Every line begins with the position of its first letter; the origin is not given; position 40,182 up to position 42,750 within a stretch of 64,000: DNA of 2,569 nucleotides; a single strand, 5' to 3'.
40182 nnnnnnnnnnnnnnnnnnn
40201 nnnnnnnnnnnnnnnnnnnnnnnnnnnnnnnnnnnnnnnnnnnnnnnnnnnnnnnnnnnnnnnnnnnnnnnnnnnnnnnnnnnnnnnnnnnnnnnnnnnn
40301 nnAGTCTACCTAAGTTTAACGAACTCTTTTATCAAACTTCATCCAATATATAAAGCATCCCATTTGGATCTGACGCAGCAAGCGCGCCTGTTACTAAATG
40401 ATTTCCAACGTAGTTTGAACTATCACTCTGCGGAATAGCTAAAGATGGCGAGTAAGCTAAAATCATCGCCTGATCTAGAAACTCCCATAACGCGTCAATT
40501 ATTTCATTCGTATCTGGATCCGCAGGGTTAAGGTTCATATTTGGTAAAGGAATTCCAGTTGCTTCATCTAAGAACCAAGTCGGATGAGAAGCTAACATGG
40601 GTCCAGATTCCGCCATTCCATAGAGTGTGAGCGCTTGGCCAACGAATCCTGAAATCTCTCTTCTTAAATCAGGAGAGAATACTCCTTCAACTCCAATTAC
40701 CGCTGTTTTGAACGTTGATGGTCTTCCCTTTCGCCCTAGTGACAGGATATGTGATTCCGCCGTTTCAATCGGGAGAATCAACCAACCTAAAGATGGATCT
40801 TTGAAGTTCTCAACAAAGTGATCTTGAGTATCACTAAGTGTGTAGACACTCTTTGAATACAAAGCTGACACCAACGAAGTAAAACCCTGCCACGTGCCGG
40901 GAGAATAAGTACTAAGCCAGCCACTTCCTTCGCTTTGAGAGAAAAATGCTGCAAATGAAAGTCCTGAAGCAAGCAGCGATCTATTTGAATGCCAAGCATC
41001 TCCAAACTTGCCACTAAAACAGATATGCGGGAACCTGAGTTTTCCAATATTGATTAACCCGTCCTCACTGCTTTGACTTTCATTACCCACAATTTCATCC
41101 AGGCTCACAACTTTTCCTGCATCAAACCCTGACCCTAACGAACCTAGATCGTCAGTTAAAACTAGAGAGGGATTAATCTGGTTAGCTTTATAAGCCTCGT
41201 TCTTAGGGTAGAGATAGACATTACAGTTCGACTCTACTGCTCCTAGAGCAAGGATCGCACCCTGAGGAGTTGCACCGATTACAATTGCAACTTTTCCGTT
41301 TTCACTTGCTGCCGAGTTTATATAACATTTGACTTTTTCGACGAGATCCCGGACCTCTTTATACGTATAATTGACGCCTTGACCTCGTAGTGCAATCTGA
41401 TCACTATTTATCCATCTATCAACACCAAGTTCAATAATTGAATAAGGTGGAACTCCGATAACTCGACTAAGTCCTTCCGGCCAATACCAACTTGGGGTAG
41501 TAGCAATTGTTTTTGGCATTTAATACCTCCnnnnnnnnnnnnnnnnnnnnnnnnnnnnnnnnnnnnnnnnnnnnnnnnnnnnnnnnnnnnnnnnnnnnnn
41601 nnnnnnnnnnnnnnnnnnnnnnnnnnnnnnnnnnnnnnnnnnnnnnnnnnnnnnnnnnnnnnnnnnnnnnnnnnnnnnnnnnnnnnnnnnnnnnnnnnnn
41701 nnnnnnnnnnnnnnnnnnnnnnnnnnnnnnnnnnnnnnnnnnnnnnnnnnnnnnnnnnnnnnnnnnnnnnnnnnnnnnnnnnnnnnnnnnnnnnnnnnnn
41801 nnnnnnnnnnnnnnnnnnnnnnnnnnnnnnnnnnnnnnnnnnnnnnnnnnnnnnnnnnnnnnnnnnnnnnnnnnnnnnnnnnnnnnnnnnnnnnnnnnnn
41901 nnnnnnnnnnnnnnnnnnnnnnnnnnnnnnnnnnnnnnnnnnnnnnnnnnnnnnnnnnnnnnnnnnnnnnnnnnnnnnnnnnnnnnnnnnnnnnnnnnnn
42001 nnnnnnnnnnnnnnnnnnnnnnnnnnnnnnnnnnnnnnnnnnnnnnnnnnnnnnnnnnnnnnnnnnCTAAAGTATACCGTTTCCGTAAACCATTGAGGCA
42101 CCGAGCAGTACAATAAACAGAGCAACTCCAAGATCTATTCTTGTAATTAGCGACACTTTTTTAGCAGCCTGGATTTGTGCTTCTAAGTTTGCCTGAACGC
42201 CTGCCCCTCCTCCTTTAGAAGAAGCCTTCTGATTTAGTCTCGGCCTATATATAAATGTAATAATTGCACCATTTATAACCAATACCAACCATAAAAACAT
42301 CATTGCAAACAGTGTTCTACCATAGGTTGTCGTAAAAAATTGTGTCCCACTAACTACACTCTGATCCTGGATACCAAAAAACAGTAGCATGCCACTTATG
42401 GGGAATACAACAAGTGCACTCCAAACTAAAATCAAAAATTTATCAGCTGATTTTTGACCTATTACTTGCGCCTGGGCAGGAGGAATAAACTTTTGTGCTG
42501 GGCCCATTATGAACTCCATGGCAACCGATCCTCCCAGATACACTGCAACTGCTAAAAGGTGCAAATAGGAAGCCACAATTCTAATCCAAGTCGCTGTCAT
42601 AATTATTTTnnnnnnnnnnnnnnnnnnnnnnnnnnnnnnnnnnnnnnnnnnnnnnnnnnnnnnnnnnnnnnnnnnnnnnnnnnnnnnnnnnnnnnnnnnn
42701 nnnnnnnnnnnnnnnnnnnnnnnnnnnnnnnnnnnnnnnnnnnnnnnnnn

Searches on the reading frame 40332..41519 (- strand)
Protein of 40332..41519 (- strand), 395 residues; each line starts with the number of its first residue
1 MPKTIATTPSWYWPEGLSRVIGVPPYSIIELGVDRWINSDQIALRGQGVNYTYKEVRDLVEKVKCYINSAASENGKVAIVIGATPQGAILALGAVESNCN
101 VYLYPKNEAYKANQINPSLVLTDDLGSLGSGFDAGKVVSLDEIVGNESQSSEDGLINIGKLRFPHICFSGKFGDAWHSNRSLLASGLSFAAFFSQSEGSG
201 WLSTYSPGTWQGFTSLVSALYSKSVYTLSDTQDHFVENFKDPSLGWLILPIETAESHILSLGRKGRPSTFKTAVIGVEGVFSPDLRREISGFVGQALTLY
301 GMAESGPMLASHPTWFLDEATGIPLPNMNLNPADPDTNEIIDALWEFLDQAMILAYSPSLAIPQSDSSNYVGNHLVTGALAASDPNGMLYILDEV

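Call 11: search_protein_families(library=pfam, proteins=[window:40332-41519:-])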
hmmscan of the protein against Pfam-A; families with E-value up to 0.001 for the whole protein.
window:40332-41519:- (395 aa): 1 family
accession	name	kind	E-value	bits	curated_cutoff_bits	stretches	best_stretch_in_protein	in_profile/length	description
PF00501.34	AMP-binding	-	6.3e-07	29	29.9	0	268-340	286-363/384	AMP-binding enzyme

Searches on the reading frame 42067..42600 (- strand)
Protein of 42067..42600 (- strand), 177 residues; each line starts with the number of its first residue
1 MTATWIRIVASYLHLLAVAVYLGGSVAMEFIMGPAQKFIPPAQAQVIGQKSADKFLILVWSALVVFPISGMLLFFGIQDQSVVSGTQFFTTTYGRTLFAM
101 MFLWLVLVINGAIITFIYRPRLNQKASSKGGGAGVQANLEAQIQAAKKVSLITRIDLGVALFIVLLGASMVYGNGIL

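Call 11: search_protein_families(library=pfam, proteins=[window:42067-42600:-])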
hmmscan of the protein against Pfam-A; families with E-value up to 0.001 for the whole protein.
window:42067-42600:- (177 aa): 1 family
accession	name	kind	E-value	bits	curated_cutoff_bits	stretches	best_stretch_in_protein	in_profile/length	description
PF05425.18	CopD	-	9.6e-09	36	32.1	1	53-168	5-103/105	Copper resistance protein D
